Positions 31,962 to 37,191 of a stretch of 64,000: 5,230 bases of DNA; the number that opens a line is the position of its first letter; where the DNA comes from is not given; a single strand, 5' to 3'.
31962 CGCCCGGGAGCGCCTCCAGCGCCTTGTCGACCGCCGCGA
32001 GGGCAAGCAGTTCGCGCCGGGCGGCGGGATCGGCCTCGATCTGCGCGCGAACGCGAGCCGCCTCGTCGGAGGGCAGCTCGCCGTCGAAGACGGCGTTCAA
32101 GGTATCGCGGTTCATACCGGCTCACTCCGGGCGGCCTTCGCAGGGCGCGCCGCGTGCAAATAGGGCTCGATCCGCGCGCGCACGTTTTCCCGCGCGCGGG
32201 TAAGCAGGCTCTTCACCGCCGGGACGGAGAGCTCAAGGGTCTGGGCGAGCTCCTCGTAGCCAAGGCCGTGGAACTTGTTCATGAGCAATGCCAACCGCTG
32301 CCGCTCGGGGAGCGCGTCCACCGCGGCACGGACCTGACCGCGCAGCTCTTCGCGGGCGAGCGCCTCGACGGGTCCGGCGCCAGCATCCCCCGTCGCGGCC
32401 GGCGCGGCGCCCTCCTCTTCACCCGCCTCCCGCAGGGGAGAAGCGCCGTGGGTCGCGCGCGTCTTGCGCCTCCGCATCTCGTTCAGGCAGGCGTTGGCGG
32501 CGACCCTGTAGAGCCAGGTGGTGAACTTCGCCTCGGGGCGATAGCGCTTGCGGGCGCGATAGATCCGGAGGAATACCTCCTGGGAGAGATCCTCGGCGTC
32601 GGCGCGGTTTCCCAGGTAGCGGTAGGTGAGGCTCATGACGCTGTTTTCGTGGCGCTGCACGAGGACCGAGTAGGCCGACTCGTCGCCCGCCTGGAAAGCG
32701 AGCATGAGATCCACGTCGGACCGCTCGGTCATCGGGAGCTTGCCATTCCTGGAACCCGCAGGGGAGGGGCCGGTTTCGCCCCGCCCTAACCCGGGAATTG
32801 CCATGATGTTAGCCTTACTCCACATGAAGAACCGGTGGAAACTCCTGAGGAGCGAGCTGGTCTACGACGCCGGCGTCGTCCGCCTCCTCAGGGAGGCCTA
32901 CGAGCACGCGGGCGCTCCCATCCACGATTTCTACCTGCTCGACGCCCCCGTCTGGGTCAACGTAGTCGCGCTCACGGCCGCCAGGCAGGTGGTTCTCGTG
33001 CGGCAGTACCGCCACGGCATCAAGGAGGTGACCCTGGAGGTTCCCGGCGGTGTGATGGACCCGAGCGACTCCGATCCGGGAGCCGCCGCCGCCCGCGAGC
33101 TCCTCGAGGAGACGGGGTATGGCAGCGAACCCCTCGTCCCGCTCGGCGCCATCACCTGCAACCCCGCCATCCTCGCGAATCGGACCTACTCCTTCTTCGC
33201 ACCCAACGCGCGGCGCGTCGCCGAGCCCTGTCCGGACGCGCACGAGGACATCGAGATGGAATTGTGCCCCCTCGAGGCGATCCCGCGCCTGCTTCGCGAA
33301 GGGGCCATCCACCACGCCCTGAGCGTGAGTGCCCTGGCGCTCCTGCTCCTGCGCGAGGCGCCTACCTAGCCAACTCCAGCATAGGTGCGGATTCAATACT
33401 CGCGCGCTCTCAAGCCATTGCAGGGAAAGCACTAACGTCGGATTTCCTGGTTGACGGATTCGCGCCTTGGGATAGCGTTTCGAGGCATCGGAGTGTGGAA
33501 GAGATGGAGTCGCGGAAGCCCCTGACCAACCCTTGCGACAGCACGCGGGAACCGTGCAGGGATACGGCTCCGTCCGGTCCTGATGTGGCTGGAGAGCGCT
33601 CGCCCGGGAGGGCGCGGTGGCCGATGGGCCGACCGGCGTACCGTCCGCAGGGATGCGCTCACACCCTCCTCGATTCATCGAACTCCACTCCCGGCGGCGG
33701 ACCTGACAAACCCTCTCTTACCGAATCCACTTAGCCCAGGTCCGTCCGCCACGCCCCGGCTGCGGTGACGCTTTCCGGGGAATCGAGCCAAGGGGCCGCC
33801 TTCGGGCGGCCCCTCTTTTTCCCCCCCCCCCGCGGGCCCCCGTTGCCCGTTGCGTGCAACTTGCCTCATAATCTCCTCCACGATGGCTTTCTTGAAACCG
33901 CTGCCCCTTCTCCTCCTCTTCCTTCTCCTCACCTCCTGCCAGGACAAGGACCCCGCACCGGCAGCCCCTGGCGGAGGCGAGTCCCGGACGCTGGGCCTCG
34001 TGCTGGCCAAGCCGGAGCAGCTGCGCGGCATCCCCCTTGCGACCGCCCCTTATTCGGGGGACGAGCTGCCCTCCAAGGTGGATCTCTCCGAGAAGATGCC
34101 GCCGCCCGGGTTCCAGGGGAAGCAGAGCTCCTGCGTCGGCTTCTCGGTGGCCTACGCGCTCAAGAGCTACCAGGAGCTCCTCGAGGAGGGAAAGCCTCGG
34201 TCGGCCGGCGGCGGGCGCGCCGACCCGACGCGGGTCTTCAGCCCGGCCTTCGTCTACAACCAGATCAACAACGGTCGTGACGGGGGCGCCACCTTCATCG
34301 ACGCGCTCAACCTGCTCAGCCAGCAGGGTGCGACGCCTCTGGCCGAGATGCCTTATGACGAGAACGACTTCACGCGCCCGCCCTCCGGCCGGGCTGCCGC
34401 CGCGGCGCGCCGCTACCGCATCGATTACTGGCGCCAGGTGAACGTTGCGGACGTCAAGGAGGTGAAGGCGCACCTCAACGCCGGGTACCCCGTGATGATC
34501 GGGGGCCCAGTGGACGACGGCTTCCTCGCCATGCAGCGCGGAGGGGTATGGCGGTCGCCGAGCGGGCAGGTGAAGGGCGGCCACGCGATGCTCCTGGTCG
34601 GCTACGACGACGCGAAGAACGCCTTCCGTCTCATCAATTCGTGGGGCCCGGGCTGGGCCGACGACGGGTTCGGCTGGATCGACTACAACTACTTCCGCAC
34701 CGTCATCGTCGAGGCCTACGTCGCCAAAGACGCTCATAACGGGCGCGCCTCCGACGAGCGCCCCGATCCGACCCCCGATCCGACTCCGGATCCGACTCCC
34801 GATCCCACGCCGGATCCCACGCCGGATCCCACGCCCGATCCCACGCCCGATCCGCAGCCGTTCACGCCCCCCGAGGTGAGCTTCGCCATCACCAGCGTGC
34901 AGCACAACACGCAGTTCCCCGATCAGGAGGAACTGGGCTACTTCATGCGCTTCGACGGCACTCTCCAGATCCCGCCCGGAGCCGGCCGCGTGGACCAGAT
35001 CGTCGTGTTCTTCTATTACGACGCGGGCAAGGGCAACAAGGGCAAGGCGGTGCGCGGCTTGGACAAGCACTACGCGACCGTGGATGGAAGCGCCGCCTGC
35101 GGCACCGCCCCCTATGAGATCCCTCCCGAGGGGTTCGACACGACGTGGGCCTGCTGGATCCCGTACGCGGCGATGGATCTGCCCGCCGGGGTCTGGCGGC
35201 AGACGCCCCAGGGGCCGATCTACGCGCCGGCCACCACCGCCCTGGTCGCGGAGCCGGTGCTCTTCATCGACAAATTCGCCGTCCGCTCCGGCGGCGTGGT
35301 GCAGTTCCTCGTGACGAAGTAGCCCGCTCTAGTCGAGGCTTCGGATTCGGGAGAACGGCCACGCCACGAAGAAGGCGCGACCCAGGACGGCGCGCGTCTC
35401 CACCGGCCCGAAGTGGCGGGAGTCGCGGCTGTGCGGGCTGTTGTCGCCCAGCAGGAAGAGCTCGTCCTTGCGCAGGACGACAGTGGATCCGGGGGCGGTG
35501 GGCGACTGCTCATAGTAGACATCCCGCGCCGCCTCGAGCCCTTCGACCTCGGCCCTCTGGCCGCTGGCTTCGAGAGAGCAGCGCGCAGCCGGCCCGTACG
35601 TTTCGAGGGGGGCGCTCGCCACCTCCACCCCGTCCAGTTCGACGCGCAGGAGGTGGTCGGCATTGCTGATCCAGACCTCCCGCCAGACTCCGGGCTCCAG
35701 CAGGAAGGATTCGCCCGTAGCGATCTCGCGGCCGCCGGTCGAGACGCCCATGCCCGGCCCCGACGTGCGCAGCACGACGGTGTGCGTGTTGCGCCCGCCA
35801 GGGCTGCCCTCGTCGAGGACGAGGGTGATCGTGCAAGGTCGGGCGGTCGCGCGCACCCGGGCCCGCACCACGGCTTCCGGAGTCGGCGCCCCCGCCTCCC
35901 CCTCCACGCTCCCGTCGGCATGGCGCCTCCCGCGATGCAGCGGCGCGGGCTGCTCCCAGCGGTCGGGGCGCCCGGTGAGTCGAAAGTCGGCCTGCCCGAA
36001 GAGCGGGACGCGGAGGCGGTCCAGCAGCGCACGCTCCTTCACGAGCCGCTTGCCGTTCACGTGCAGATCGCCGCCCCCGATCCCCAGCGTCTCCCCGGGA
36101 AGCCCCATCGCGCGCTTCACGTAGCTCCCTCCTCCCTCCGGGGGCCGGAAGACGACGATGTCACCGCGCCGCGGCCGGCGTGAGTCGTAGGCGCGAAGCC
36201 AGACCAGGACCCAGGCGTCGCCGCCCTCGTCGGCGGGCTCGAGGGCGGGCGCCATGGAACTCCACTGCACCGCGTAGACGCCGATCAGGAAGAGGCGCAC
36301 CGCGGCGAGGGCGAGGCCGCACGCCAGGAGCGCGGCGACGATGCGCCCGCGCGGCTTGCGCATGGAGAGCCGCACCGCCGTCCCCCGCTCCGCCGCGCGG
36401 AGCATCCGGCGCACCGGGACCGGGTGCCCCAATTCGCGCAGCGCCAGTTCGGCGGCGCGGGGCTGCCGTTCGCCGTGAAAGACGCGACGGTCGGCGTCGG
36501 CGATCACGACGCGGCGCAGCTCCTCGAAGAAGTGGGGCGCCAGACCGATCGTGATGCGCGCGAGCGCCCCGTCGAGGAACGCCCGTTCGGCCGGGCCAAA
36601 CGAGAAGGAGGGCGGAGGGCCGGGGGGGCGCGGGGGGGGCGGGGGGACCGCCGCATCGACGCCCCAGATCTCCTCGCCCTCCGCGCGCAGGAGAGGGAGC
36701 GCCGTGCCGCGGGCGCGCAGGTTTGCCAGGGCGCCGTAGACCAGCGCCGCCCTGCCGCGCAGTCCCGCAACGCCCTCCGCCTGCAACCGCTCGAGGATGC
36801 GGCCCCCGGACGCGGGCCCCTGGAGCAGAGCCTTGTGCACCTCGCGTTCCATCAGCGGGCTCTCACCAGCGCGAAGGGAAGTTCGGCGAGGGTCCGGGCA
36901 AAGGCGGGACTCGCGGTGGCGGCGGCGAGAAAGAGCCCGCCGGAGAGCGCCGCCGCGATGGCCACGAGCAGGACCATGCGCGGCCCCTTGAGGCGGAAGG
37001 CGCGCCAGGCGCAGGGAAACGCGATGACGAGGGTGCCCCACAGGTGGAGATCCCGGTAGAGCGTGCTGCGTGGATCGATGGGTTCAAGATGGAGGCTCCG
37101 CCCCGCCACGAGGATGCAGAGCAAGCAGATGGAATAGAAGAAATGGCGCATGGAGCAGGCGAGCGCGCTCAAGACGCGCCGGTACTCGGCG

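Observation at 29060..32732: ECF sigma / anti-sigma operon ending in a zinc-ribbon-TM-FGE (SUMF1-domain) protein, with a second FGE protein of inverted topology at 14576-16276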

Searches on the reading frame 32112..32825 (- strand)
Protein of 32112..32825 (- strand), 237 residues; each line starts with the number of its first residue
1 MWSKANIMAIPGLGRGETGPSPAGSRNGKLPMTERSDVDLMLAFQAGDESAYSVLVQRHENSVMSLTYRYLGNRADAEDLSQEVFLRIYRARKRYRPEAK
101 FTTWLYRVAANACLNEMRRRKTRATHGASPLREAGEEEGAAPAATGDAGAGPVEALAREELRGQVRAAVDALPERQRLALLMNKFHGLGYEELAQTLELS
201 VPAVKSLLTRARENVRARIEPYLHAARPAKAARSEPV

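Call 3: search_protein_families(library=pfam, proteins=[window:32112-32825:-], max_evalue=0.01)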
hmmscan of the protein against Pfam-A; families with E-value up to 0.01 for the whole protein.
window:32112-32825:- (237 aa): 4 families
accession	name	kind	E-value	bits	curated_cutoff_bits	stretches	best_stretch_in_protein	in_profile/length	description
PF04542.20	Sigma70_r2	-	4.6e-22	78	24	1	55-121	1-69/71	Sigma-70 region 2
PF08281.18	Sigma70_r4_2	-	5.4e-15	55.2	25.7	1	163-213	2-52/54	Sigma-70, region 4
PF04545.22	Sigma70_r4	-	1.8e-08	34.2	24.1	1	169-216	2-49/50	Sigma-70, region 4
PF07638.17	Sigma70_ECF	-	8.4e-06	26.2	21.1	1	40-217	7-181/185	ECF sigma factor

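Call 43: search_protein_families(library=ncbifam, proteins=[window:32112-32732:-], max_evalue=0.001)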
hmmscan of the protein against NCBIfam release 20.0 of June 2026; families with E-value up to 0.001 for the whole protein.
window:32112-32732:- (206 aa): 101 families (the best 25 are shown)
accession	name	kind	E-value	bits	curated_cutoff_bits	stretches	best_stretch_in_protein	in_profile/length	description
NF004113.0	PRK05602.1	equivalog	2.8e-43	148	208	1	2-189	28-202/211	RNA polymerase sigma factor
NF009166.1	PRK12513.1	equivalog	1.9e-41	141.9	206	1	2-189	5-187/193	RNA polymerase sigma factor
NF007225.0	PRK09643.1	equivalog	1.1e-36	126.5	190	1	3-193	11-187/204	RNA polymerase sigma factor SigM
TIGR02939.1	RpoE_Sigma70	equivalog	4.2e-36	124.8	236.15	1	4-192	5-190/190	RNA polymerase sigma factor RpoE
NF008888.0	PRK11922.1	equivalog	1.5e-33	116.4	204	1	3-193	14-201/231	RNA polymerase sigma factor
NF007223.0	PRK09641.1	equivalog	3.7e-33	115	209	1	11-189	10-185/187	RNA polymerase sigma factor SigW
TIGR02937.1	sigma70-ECF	superfamily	5e-32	110.8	42.9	1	20-186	2-163/165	sigma-70 family RNA polymerase sigma factor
NF006089.0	PRK08241.1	subfamily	1.4e-31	109.8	240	1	12-188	15-204/343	RNA polymerase subunit sigma-70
NF009176.0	PRK12524.1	equivalog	3e-31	108.8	264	1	3-189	10-185/196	RNA polymerase sigma factor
NF009190.0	PRK12538.1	equivalog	3.4e-31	108.7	303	1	6-188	50-219/233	RNA polymerase sigma factor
TIGR02985.1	Sig70_bacteroi1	subfamily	3.8e-31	108.5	126.4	1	20-187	2-161/162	RNA polymerase sigma-70 factor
TIGR02948.1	SigW_bacill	equivalog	5.9e-31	108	243.1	1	11-188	10-184/187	RNA polymerase sigma factor SigW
NF007229.0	PRK09647.1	equivalog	4.4e-30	104.7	265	1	19-192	44-206/220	RNA polymerase sigma factor SigE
TIGR02960.1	SigX5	hypoth_equivalog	1.4e-28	100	264.75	1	16-188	2-190/322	RNA polymerase sigma-70 factor, TIGR02960 family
NF009172.0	PRK12519.1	subfamily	2.3e-28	99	222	1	1-180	11-181/194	RNA polymerase sigma factor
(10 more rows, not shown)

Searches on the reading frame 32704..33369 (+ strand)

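Call 3: search_protein_families(library=pfam, proteins=[window:32704-33369:+], max_evalue=0.01)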
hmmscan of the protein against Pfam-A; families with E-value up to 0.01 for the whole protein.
window:32704-33369:+ (221 aa): 1 family
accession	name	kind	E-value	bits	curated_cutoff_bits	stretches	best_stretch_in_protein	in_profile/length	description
PF00293.34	NUDIX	-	2.2e-13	50.8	21.1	1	85-198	6-121/134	NUDIX domain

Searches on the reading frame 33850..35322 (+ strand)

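Call 3: search_protein_families(library=pfam, proteins=[window:33850-35322:+], max_evalue=0.01)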
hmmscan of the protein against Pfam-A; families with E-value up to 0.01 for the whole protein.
window:33850-35322:+ (490 aa): 2 families
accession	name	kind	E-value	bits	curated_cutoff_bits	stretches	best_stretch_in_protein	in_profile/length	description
PF00112.29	Peptidase_C1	-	7.3e-10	39.7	20.7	1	139-281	62-206/220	Papain family cysteine protease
PF13529.12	Peptidase_C39_2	-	0.0017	19.4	24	1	182-263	72-141/143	Peptidase_C39 like family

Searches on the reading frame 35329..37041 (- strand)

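Call 59: search_protein_families(library=pfam, proteins=[window:35329-37041:-], max_evalue=0.001)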
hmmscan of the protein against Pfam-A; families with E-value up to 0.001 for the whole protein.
window:35329-37041:- (570 aa): 1 family
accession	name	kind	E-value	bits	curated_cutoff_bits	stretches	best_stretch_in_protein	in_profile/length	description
PF10502.14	Peptidase_S26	-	2.2e-29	103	22.9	2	235-335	6-101/168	Signal peptidase, peptidase S26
